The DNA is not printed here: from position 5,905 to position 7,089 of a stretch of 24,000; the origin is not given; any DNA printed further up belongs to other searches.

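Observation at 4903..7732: Three-gene operon HTH/AbiEi-like, AbiEii-like nucleotidyltransferase and AbiH-like protein: candidate undescribed composite anti-phage system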

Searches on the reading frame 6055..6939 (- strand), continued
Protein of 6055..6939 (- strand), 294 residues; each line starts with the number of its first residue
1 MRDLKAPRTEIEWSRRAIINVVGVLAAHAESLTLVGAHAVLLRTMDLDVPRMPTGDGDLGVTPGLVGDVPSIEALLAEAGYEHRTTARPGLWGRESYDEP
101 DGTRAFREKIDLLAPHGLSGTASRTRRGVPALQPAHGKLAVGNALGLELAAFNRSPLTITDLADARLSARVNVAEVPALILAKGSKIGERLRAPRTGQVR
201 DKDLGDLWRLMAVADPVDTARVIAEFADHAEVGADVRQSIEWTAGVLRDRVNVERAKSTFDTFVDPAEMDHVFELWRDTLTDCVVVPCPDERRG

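Call 31: fold_search(model_id=the predicted structure, library=pdb)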
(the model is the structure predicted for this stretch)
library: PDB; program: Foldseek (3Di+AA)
matches with E <= 10: 504; with E <= 0.001: 0
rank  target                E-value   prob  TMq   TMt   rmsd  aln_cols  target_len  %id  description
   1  7ljn_D                1.1e-02  0.35  0.21  0.19  14.1       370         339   11  Structure of the Bradyrhizobium diazoefficiens CD-NTase CdnG in complex with GTP (released 2021-06-02)
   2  4wse_B                2.2e-02  0.82  0.31  0.21  12.6       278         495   12  Crystal structure of the Mimivirus polyadenylate synthase (released 2015-04-01)
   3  7ljn_A                2.6e-02  0.35  0.24  0.22  12.3       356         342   12  Structure of the Bradyrhizobium diazoefficiens CD-NTase CdnG in complex with GTP (released 2021-06-02)
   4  7ljn_C                2.9e-02  0.35  0.23  0.21  14.5       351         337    9  Structure of the Bradyrhizobium diazoefficiens CD-NTase CdnG in complex with GTP (released 2021-06-02)
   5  7ljn_B                3.4e-02  0.23  0.21  0.20  13.5       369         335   11  Structure of the Bradyrhizobium diazoefficiens CD-NTase CdnG in complex with GTP (released 2021-06-02)
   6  6kal_A                5.4e-02  0.85  0.19  0.14   8.7       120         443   21  Crystal structure of FKRP in complex with Mg ion and CMP (released 2020-01-15)
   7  4ebk_B                5.7e-02  0.14  0.16  0.18  16.2       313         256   14  Crystal structure of aminoglycoside 4'-O-adenylyltransferase ANT(4')-IIb, tobramycin-bound (released 2012-04-04)
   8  6kal_D                6.0e-02  0.80  0.25  0.18   8.9       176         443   18  Crystal structure of FKRP in complex with Mg ion and CMP (released 2020-01-15)
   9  6l7u_A                1.2e-01  0.75  0.27  0.19   8.4       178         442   19  Crystal structure of FKRP in complex with Ba ion, Ba-SAD data (released 2020-01-15)
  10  4p37_A                1.3e-01  0.30  0.29  0.19  17.6       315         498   12  Crystal structure of the Megavirus polyadenylate synthase (released 2015-04-01)
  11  6kal_B                1.3e-01  0.75  0.20  0.14   8.6       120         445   21  Crystal structure of FKRP in complex with Mg ion and CMP (released 2020-01-15)
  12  6kam_A                1.5e-01  0.60  0.25  0.18   7.8       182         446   16  Crystal structure of FKRP in complex with Ba ion, CDP-ribtol, and sugar acceptor (released 2020-01-15)
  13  1zel_A                1.6e-01  0.47  0.26  0.26  12.3       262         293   15  Crystal structure of RV2827C protein from Mycobacterium tuberculosis (released 2006-05-02)
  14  6kak_C                1.6e-01  0.69  0.20  0.14   8.7       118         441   20  Crystal structure of FKRP in complex with Mg ion (released 2020-01-15)
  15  6kal_C                1.6e-01  0.66  0.19  0.13   8.7       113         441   19  Crystal structure of FKRP in complex with Mg ion and CMP (released 2020-01-15)
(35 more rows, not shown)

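Call 39: search_protein_families(library=padloc, proteins=[L028:8931-10967:+, L001:7542-8450:+, L001:7183-7545:+, L022:8862-9386:+, L022:9356-10243:+, L018:8884-10611:+, L003:6929-7507:-, L003:7521-8414:-, L037:2780-3985:-, L030:9616-11748:-], max_evalue=0.001)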
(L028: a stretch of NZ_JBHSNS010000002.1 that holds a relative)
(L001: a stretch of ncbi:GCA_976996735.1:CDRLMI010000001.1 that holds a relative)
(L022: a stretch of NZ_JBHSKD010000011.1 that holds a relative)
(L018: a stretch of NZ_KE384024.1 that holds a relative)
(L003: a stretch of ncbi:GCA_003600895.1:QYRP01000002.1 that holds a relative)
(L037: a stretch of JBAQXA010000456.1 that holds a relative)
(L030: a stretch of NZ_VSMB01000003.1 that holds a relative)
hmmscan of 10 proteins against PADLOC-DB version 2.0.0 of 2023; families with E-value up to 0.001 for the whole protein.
L028:8931-10967:+ (678 aa): 2 families
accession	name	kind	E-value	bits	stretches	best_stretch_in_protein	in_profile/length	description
PDLC05039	PDC-S56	-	1.7e-242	804.7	1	8-648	4-644/649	-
PDLC05038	PDC-S56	-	8.4e-25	85.6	2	537-647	464-571/578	-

L001:7542-8450:+ (302 aa): 0 families

L001:7183-7545:+ (120 aa): 0 families

L022:8862-9386:+ (174 aa): 5 families
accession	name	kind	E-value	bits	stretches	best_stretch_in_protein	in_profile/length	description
PDLC00433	ThsB1|ThsB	-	2.2e-48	162.4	1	16-170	1-157/164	TIR-like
PDLC04688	PDC-M50B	-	8.8e-43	144.3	1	16-134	1-124/162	-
PDLC00431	ThsB1|ThsB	-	3.1e-41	139.5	1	16-140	1-122/162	TIR-like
PDLC00418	ThsB1|ThsB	-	7e-10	37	1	15-115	2-104/155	TIR-like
PDLC00429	ThsB1|ThsB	-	0.00076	17.6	1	18-114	5-105/167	TIR-like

L022:9356-10243:+ (295 aa): 5 families
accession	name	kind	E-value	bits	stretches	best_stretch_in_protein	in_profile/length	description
PDLC00441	ThsC2|ThsC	-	5.1e-20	69.8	1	12-115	11-113/148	HIT family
PDLC04685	PDC-M50A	-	3.7e-19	67.2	1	159-250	3-95/130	-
PDLC04686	PDC-M50A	-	8.7e-19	66.1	1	160-287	4-127/134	-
PDLC04687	PDC-M50A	-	1.9e-13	48.6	1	161-251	12-104/144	-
PDLC04684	PDC-M50A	-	3.7e-08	32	1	166-238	19-88/159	-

L018:8884-10611:+ (575 aa): 34 families (the best 25 are shown)
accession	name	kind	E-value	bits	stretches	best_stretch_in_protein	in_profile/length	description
PDLC04042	PD-T4-6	-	4.5e-48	162.4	1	15-266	10-283/292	-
PDLC04053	PD-T4-6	-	1.1e-47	161.1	1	15-257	10-273/311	-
PDLC04043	PD-T4-6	-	1.8e-45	153.9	1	12-210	13-217/452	-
PDLC04138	mad6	-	8.6e-43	145.2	1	15-262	52-320/659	mads_6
PDLC04039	PD-T4-6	-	9.1e-41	138.3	1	15-240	15-259/458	-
PDLC04060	PD-T4-6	-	1.7e-38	130.8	1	16-210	10-209/486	-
PDLC04047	PD-T4-6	-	1.9e-38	130.4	1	16-210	12-212/327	-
PDLC04054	PD-T4-6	-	1.6e-36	124.5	1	11-244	9-261/347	-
PDLC04057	PD-T4-6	-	4.8e-36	122.7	1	16-210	10-210/443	-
PDLC04061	PD-T4-6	-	6.6e-36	122.9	1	15-240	17-267/510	-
PDLC04041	PD-T4-6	-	2.2e-34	117.5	1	15-225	29-248/443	-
PDLC04048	PD-T4-6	-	1.7e-33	114.5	1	16-211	12-213/354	-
PDLC04052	PD-T4-6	-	2.9e-29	100.6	1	15-224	10-229/496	-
PDLC03920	MkoA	-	8.3e-29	98.5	1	16-265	10-287/1112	-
PDLC04050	PD-T4-6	-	5.5e-25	86.2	1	16-200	65-256/480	-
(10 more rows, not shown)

L003:6929-7507:- (192 aa): 0 families

L003:7521-8414:- (297 aa): 0 families

L037:2780-3985:- (401 aa): 7 families
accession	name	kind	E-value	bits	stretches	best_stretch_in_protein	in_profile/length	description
PDLC03963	SoFic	-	3e-87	291.3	1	29-396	6-359/361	-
PDLC04966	PDC-S24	-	5.9e-15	53.1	1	133-281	229-369/497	-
PDLC04837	PDC-S04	-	7.2e-11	39.8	1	193-253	130-187/234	-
PDLC04840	PDC-S04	-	1e-10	39.7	1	210-250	135-175/227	-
PDLC04836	PDC-S04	-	3.6e-10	37.4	1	198-249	139-187/244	-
PDLC04839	PDC-S04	-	6.5e-08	30.5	1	218-254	128-164/205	-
PDLC04838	PDC-S04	-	0.00036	18.4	1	195-265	104-179/209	-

L030:9616-11748:- (710 aa): 0 families

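Call 52: search_solved_structures(query=A1, max_evalue=10, show_alignments=3)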
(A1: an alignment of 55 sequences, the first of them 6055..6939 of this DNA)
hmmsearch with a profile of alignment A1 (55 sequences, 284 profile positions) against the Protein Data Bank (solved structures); distinct sequences matched with E-value up to 10: 0.

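Call 53: search_protein_families(library=pfam, alignment_id=A1, max_evalue=10)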
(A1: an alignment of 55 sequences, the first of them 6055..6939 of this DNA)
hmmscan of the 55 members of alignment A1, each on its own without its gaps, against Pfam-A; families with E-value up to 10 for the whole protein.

A. member 1, window:6055-6939:- (294 aa): 0 families

B. families by the number of members that match (of 55 scanned): 12 families
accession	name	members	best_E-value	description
PF12281.14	NTP_transf_8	13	5e-08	Nucleotidyltransferase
PF08843.17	AbiEii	2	0.012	Nucleotidyl transferase AbiEii toxin, Type IV TA system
PF23444.1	DUF7127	1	0.084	Family of unknown function (DUF7127)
PF22862.1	Hac8_like_N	1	0.085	Halocin 8-like N-terminal domain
PF08676.16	MutL_C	1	0.1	MutL C terminal dimerisation domain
PF16532.11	Phage_tail_NK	1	0.11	Sf6-type phage tail needle knob or tip of some Caudovirales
PF13338.12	AbiEi_4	1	0.17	Transcriptional regulator, AbiEi antitoxin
PF17552.7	DUF5464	1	0.17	Family of unknown function (DUF5464)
PF21130.3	YgfZ_barrel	1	0.26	YgfZ, beta-barrel domain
PF15257.11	DUF4590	1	0.27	Domain of unknown function (DUF4590)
PF15380.11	DUF4607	1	0.28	Domain of unknown function (DUF4607)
PF10441.14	Urb2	1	0.3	Urb2/Npa2 family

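Call 60: search_dna_similar(query=window:6055-6939:-, collection=plasmids, mode=protein, max_evalue=0.001, max_rows=25)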
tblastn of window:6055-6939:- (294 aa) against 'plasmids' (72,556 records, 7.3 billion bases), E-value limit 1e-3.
Records with a match: 20; places in all: 20; records where one place covers at least 80% of the query: 1.
Best place of each record, by identity: <60% 20.
By first word of the organism name: Streptomyces 15; Rhodococcus 3; Brevibacterium 1; Variovorax 1.
By predicted mobility (MOB-suite, as given by PLSDB): non-mobilizable 18; mobilizable 2.
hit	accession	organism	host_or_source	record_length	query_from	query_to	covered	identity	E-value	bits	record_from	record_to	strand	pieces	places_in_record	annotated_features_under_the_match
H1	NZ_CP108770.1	Streptomyces goshikiensis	-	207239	14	234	75%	39.4%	5e-27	117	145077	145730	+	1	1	hypothetical protein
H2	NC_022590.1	Brevibacterium sp. Ap13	-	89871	3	249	84%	34.5%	2e-19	96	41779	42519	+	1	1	hypothetical protein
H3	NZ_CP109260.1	Streptomyces sp. NBC_01650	-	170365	14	225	72%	40.1%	3e-26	115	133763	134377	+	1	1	hypothetical protein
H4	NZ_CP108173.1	Streptomyces sp. NBC_00147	-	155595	12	241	78%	36.3%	2e-27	118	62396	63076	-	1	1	hypothetical protein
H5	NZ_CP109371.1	Streptomyces sp. NBC_01553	-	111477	14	233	75%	37.6%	2e-24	110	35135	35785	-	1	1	hypothetical protein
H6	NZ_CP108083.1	Streptomyces sp. NBC_00257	-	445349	14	211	67%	40.9%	2e-25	113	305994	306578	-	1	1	hypothetical protein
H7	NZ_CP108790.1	Streptomyces sp. NBC_00887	-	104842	14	241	78%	34.9%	2e-21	101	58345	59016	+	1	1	hypothetical protein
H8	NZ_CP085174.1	Streptomyces longhuiensis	plant,whole organism,soil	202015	12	241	78%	33.9%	8e-20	97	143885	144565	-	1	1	hypothetical protein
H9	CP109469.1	Streptomyces sp. NBC_01463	-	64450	14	241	78%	34.2%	2e-21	101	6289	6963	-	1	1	hypothetical protein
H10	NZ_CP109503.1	Streptomyces sp. NBC_01426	-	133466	7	233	77%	34.3%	8e-21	100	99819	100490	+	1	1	hypothetical protein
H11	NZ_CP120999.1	Streptomyces sp. Mut1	-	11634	14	241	78%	33.8%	5e-22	103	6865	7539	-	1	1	hypothetical protein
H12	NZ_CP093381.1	Rhodococcus opacus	cell culture,forest soil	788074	14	220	70%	35.7%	9e-16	85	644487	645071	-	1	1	hypothetical protein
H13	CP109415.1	Streptomyces anulatus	-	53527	12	234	76%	31.3%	2e-16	86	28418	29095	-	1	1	hypothetical protein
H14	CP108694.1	Streptomyces anulatus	-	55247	12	234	76%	31.3%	2e-16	86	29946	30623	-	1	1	hypothetical protein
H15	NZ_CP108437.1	Streptomyces sp. NBC_01281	-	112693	12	211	68%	34.8%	2e-17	90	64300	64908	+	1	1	hypothetical protein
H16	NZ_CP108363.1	Streptomyces sp. NBC_01343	-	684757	12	212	68%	33.6%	3e-17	89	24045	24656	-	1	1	hypothetical protein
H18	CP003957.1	Rhodococcus opacus PD630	-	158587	14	194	62%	35.5%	3e-11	71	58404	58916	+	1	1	hypothetical protein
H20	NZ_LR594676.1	Variovorax sp. PBS-H4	linuron-contaminated soil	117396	3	215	72%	28.6%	9e-8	61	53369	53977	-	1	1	hypothetical protein (x2)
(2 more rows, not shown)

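Call 61: search_dna_similar(query=window:6055-6939:-, collection=phages, mode=protein, max_evalue=0.001, max_rows=15)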
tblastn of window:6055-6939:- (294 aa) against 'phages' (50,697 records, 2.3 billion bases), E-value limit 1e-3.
No match.

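Call 62: get_annotated_region(hit=H11, flank=3000)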
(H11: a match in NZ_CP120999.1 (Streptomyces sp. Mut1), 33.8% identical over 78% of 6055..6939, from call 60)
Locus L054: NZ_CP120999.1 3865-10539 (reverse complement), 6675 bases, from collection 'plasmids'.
description: Streptomyces sp. Mut1 plasmid unnamed2
organism: Streptomyces sp. Mut1 (NCBI taxid 3033811)
taxonomy: Bacteria; Actinomycetota; Actinomycetes; Kitasatosporales; Streptomycetaceae; Streptomyces; Streptomyces sp. Mut1
host: -; source: -; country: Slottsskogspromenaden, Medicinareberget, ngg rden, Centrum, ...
typing (MOB-suite, as given by PLSDB): non-mobilizable
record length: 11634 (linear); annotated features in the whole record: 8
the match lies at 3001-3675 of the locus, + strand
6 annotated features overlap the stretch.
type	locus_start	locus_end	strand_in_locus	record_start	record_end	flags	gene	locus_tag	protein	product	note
CDS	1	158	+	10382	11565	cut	-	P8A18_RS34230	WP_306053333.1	IS3 family transposase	-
CDS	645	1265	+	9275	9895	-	-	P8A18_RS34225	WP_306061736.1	hypothetical protein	-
CDS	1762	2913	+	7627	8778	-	-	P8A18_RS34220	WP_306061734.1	helix-turn-helix domain-containing protein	GO:0006355 - regulation of DNA-templated transcription [Evidence IEA]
CDS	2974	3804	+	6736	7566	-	-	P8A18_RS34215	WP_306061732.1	hypothetical protein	-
CDS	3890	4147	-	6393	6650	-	-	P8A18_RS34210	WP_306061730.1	hypothetical protein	-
CDS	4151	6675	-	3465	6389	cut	-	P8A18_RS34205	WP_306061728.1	helicase associated domain-containing protein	-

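Call 63: get_annotated_region(hit=H2, flank=3000)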
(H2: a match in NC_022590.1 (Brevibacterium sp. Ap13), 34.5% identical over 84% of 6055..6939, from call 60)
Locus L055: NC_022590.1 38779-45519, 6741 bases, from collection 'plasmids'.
description: Brevibacterium sp. Ap13 plasmid pAP13, complete sequence
organism: Brevibacterium sp. Ap13 (NCBI taxid 1406197)
taxonomy: Bacteria; Actinomycetota; Actinomycetes; Micrococcales; Brevibacteriaceae; Brevibacterium; Brevibacterium sp. Ap13
host: -; source: -; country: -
typing (MOB-suite, as given by PLSDB): mobilizable; replicon rep_cluster_1353; relaxase MOBP
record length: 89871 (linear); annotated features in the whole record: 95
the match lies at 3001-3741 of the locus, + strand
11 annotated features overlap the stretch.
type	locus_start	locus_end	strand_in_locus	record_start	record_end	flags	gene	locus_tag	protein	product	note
CDS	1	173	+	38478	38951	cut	-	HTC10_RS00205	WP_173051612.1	hypothetical protein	-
CDS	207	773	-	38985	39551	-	-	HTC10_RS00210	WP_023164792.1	hypothetical protein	-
CDS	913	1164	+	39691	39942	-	-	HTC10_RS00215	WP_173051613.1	hypothetical protein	-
CDS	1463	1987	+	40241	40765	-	-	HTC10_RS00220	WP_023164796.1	hypothetical protein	-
CDS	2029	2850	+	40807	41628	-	-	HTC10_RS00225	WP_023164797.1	helix-turn-helix transcriptional regulator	-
CDS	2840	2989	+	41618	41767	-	-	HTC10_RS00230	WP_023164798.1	hypothetical protein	-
CDS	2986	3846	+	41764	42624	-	-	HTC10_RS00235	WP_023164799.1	hypothetical protein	-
CDS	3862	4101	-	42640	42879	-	-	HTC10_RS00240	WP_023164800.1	hypothetical protein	-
CDS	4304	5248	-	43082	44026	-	-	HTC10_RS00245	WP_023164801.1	hypothetical protein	-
CDS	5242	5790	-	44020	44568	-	-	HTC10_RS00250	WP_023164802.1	hypothetical protein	-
CDS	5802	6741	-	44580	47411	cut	-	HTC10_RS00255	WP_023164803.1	LysM peptidoglycan-binding domain-containing protein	-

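Call 64: get_annotated_region(hit=H1, flank=3000)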
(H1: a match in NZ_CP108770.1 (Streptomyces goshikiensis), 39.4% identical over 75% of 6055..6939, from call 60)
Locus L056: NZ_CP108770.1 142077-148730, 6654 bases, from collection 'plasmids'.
description: Streptomyces goshikiensis strain NBC_00909 plasmid unnamed2, complete sequence
organism: Streptomyces goshikiensis (NCBI taxid 1942)
taxonomy: Bacteria; Actinomycetota; Actinomycetes; Kitasatosporales; Streptomycetaceae; Streptomyces; Streptomyces goshikiensis
host: -; source: -; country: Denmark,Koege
typing (MOB-suite, as given by PLSDB): mobilizable; relaxase MOBF
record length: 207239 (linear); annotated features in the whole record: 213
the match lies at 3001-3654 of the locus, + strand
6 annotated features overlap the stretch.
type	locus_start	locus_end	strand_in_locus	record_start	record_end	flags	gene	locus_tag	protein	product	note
CDS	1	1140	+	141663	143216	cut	-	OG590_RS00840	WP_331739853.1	hypothetical protein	-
CDS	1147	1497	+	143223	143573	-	-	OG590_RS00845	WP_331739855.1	DUF6233 domain-containing protein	-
CDS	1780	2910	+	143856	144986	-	-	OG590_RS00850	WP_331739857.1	helix-turn-helix domain-containing protein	GO:0006355 - regulation of DNA-templated transcription [Evidence IEA]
CDS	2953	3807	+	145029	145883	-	-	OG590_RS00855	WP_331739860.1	hypothetical protein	-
CDS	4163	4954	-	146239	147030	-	-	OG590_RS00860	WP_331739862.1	excalibur calcium-binding domain-containing protein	-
CDS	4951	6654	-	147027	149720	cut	-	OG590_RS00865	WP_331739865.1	ATP/GTP-binding protein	-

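Call 65: get_annotated_region(hit=H12, flank=3000)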
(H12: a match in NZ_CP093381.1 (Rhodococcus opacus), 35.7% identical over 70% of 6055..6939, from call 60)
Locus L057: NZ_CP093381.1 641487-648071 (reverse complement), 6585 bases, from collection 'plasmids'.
description: Rhodococcus opacus strain S8 plasmid pLPS8, complete sequence
organism: Rhodococcus opacus (NCBI taxid 37919)
taxonomy: Bacteria; Actinomycetota; Actinomycetes; Mycobacteriales; Nocardiaceae; Rhodococcus; Rhodococcus opacus
host: -; source: cell culture,forest soil; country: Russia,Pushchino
typing (MOB-suite, as given by PLSDB): non-mobilizable
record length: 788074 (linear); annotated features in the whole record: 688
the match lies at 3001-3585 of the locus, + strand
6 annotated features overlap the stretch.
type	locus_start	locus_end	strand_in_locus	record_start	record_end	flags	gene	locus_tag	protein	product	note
CDS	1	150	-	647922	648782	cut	-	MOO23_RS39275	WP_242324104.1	restriction endonuclease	-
CDS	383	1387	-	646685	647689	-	-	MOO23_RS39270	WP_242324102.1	hypothetical protein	-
CDS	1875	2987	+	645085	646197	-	-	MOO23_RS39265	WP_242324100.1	helix-turn-helix domain-containing protein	GO:0006355 - regulation of DNA-templated transcription [Evidence IEA]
CDS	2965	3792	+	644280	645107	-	-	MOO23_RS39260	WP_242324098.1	hypothetical protein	-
CDS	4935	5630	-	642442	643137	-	-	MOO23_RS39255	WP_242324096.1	hypothetical protein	-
CDS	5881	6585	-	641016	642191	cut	-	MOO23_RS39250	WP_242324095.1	histone-like nucleoid-structuring protein Lsr2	-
